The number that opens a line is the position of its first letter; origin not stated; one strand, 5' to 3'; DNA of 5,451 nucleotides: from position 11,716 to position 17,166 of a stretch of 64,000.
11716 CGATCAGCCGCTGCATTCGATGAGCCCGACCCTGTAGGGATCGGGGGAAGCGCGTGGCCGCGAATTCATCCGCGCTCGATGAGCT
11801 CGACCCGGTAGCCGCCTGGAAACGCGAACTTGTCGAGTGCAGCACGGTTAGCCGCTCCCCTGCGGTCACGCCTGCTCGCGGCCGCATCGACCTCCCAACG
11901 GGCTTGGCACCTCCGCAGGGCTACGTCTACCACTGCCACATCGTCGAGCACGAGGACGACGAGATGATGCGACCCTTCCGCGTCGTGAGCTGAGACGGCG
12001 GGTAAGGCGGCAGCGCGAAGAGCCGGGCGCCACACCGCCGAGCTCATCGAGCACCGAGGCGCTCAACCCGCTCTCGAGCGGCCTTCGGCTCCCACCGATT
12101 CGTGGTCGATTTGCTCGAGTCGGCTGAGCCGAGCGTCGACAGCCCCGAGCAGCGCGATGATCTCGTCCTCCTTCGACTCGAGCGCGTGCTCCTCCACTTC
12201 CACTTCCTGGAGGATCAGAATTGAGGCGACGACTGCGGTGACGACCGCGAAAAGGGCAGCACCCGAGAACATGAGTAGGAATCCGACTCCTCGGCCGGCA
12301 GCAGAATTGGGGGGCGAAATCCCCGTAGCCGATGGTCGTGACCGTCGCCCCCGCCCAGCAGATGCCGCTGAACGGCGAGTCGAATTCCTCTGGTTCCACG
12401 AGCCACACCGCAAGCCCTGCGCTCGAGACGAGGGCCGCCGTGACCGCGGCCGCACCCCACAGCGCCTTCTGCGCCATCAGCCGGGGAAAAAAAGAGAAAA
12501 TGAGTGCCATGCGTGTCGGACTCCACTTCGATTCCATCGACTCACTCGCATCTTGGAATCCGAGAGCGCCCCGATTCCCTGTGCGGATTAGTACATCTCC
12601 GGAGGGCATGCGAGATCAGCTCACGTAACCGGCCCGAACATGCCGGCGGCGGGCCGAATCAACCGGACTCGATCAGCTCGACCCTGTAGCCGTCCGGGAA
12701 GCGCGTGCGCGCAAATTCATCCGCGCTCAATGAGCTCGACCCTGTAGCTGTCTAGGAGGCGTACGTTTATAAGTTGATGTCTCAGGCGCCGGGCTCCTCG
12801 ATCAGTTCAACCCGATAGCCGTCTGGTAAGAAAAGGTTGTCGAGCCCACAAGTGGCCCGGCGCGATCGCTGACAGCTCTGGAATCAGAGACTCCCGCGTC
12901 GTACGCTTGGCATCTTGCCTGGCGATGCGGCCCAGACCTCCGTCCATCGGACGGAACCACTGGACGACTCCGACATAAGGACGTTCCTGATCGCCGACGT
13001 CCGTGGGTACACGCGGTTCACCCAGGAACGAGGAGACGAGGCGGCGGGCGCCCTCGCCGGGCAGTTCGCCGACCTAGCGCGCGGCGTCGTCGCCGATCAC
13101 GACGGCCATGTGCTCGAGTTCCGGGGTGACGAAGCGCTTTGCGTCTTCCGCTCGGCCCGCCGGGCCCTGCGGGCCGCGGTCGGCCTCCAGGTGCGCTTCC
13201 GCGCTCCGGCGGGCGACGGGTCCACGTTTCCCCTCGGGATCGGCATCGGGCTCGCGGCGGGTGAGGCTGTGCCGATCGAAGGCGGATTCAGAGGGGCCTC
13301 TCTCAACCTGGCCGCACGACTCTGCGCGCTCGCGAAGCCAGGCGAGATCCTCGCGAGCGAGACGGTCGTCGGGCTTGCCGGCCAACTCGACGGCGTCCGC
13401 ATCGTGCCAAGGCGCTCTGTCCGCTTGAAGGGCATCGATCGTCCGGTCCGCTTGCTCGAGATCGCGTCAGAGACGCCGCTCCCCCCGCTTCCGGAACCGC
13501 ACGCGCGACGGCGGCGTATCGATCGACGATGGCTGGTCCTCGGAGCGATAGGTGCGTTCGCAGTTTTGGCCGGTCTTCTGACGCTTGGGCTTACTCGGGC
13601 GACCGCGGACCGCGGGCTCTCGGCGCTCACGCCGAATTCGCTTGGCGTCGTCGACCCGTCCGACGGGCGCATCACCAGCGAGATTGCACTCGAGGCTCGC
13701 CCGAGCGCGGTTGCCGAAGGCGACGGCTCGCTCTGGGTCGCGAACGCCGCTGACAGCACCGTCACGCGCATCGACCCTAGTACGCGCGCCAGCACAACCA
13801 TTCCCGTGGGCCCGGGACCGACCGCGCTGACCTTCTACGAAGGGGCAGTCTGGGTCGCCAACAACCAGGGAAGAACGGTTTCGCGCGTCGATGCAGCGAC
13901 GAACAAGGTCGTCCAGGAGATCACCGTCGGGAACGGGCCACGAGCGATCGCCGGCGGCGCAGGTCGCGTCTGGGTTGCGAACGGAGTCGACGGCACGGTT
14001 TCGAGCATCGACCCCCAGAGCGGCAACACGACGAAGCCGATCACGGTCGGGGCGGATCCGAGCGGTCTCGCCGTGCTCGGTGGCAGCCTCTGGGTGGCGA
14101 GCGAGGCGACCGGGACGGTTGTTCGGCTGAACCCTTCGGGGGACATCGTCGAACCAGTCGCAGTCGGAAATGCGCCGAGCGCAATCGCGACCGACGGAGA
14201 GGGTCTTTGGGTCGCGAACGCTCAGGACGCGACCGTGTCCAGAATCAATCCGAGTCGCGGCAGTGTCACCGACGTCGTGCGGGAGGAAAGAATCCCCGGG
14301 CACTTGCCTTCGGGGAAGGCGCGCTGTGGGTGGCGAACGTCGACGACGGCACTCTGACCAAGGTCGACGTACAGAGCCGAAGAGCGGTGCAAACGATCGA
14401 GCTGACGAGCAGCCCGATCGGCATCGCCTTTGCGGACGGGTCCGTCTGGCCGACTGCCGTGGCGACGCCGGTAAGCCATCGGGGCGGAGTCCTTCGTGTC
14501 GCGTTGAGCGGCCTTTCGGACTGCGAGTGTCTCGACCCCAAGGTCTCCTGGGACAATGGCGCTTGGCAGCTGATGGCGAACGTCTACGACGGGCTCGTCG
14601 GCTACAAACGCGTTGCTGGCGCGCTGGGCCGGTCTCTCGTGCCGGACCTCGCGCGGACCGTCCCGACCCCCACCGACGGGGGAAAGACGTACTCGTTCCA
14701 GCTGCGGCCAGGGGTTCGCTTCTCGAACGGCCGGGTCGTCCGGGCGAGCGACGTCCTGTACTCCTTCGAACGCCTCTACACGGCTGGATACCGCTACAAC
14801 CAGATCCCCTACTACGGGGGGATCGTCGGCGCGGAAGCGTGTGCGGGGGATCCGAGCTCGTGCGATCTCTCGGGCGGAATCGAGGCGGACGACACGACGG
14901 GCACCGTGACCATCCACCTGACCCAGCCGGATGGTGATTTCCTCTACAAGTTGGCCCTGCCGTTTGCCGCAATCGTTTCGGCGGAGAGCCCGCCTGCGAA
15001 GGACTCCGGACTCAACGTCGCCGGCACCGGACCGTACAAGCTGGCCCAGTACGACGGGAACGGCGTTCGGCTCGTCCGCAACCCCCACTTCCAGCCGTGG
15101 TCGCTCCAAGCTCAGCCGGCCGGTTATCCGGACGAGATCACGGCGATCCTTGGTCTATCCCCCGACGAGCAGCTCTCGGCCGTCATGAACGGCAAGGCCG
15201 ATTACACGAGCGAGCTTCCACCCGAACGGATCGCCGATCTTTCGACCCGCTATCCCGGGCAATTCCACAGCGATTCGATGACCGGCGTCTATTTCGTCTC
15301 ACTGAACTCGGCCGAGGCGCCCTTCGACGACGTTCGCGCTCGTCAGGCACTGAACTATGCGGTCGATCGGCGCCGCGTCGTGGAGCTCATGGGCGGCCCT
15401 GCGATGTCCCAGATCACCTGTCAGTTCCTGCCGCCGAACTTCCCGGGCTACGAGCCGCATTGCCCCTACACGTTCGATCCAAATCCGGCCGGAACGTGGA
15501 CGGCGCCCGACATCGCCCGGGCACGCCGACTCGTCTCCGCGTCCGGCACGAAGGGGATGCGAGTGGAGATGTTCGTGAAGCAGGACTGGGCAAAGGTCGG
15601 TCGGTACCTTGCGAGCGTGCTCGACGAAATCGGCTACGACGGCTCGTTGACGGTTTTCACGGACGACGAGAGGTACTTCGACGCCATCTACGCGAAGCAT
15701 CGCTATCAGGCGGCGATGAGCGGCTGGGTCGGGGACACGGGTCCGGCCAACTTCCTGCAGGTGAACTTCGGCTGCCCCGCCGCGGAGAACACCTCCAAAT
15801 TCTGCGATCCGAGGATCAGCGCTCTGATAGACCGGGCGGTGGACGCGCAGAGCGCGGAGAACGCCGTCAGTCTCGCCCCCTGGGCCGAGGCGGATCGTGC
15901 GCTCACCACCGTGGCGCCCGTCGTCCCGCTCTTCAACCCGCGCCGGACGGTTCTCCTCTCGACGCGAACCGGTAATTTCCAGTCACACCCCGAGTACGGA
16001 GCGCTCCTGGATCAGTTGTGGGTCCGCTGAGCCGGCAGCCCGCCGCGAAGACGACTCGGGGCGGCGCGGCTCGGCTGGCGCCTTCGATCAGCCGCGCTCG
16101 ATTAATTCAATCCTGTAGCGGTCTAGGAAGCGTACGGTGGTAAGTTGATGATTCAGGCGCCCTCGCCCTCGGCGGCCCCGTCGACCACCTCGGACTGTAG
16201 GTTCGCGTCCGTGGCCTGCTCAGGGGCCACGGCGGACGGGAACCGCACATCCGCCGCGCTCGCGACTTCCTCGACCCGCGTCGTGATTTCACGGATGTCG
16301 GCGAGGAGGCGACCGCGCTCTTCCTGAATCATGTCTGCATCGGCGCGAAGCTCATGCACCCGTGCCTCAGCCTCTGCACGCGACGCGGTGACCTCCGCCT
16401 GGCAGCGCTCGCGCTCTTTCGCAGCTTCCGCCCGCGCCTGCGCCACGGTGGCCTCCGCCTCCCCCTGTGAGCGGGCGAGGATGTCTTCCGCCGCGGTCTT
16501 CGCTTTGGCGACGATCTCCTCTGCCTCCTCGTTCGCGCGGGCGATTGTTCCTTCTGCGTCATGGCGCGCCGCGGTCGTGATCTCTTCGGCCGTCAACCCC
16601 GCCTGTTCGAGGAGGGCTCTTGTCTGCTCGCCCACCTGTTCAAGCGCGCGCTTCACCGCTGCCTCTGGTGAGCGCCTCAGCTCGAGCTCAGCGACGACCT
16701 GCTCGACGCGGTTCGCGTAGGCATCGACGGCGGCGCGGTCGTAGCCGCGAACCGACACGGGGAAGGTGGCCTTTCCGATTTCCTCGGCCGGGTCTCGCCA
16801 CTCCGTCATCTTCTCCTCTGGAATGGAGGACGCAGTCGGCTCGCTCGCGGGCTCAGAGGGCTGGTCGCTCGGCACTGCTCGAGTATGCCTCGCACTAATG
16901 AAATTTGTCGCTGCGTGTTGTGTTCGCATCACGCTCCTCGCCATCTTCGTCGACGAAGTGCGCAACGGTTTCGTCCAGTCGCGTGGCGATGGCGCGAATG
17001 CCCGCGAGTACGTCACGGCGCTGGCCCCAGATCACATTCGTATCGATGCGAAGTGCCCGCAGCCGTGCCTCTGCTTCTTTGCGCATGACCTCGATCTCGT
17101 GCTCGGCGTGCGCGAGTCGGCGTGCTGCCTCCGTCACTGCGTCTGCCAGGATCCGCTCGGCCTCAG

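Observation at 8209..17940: Dispersed repeat family made of VOC/glyoxalase gene 3' tails (five loci in under 10 kb), twice as an ordered a-b-c composite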

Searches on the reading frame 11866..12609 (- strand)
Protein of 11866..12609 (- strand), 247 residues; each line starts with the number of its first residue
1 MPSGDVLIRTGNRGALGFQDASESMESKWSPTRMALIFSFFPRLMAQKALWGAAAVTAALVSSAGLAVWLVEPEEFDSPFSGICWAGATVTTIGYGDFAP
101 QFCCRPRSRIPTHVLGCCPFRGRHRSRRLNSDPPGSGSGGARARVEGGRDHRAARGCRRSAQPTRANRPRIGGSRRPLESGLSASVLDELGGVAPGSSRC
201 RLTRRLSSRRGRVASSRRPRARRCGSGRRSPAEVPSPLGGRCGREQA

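Call 7: search_protein_families(library=pfam, proteins=[window:11866-12609:-], max_evalue=0.01)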
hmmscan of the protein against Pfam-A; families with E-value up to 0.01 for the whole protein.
window:11866-12609:- (247 aa): 1 family
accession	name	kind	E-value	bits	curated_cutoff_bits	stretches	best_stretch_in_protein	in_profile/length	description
PF07885.22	Ion_trans_2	-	1.1e-06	28.9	22.5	1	61-101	7-47/79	Ion channel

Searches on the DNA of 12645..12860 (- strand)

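Call 37: search_dna_similar(query=window:12645-12860:-, collection=plasmids, mode=distant, max_evalue=0.001)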
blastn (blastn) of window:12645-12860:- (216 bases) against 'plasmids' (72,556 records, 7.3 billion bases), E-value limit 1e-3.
No match.

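Call 38: search_dna_similar(query=window:12645-12860:-, collection=phages, mode=distant, max_evalue=0.001)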
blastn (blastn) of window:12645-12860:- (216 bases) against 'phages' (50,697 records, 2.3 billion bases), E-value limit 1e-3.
No match.

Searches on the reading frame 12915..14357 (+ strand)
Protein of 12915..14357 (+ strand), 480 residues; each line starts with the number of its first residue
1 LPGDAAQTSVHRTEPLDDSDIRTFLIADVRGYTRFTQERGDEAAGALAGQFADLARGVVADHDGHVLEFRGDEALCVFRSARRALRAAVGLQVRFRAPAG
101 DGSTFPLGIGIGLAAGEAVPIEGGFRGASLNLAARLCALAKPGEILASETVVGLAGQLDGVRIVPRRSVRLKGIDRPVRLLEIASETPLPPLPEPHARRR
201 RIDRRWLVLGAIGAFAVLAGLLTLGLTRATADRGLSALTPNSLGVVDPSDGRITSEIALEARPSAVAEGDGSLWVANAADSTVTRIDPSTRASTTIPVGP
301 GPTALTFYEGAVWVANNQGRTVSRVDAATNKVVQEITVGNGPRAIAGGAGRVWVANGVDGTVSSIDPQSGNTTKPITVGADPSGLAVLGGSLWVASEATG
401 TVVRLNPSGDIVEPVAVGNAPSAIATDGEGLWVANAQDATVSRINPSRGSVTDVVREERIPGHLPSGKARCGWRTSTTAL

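Call 7: search_protein_families(library=pfam, proteins=[window:12915-14357:+], max_evalue=0.01)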
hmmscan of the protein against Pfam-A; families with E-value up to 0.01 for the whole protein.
window:12915-14357:+ (480 aa): 7 families
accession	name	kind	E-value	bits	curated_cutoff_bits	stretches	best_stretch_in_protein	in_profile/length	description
PF21959.2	DUF6923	-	1.7e-12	48.1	27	2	241-340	109-205/234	Repeat of unknown function (DUF6923)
PF24684.1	Vgb_lyase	-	8.9e-12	44.8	50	1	256-447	49-252/290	Virginiamycin B lyase family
PF08450.18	SGL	-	2e-09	37.8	26.3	0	266-307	190-232/246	SMP-30/Gluconolactonase/LRE-like region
PF16819.11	DUF5074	-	5.2e-07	29.5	27.2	0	309-378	153-223/353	Domain of unknown function (DUF5074)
PF21783.3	YNCE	-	9.4e-05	22.3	27.1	0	343-387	33-77/339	YNCE-like beta-propeller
PF22701.2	Mala_s_1-like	-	0.0025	18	27.5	0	269-338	97-168/195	Mal s 1 allergenic protein-like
PF13449.12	Phytase-like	-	0.007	16.7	27.6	0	370-419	60-108/284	Esterase-like activity of phytase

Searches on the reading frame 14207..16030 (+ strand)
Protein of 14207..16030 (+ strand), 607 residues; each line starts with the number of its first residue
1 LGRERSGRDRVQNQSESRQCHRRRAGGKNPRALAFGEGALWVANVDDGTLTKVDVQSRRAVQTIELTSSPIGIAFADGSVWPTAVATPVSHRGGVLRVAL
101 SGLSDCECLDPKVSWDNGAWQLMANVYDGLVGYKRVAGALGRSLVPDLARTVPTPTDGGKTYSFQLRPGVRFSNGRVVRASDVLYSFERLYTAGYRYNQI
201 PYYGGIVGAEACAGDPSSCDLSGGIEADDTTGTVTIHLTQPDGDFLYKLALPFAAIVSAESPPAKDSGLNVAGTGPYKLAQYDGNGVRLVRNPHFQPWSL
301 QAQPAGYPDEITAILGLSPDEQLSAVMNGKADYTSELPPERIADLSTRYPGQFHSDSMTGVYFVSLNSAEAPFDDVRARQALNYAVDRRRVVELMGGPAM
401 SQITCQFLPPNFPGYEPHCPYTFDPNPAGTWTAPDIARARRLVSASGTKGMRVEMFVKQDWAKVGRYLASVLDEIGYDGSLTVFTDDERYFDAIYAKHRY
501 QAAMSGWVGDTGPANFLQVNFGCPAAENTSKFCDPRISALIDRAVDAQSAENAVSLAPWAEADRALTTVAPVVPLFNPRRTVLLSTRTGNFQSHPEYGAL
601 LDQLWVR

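Call 7: search_protein_families(library=pfam, proteins=[window:14207-16030:+], max_evalue=0.01)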
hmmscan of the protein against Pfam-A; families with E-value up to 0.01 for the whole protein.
window:14207-16030:+ (607 aa): 1 family
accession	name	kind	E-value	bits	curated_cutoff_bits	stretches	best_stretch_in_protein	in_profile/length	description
PF00496.27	SBP_bac_5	-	2.7e-57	195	32.4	1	144-522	2-362/368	Bacterial extracellular solute-binding proteins, family 5 Middle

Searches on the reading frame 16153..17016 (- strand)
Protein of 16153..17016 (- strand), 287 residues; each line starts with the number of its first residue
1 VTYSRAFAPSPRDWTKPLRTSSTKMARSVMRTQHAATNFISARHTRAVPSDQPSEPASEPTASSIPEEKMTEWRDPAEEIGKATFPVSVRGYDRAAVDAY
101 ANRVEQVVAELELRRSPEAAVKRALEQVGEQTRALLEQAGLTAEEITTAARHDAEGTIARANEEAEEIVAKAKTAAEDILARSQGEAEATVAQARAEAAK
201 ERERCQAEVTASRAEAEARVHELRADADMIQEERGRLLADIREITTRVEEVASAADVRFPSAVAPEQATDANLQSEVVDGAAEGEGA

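Call 7: search_protein_families(library=pfam, proteins=[window:16153-17016:-], max_evalue=0.01)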
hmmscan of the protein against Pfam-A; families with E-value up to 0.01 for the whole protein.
window:16153-17016:- (287 aa): 2 families
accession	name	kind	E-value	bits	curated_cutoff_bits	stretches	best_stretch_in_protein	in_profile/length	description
PF05103.18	DivIVA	-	5.3e-07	30.1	28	1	78-181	4-114/131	DivIVA protein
PF01991.23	vATP-synt_E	-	0.0062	16.4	24.2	1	161-247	6-91/199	ATP synthase (E/31 kDa) subunit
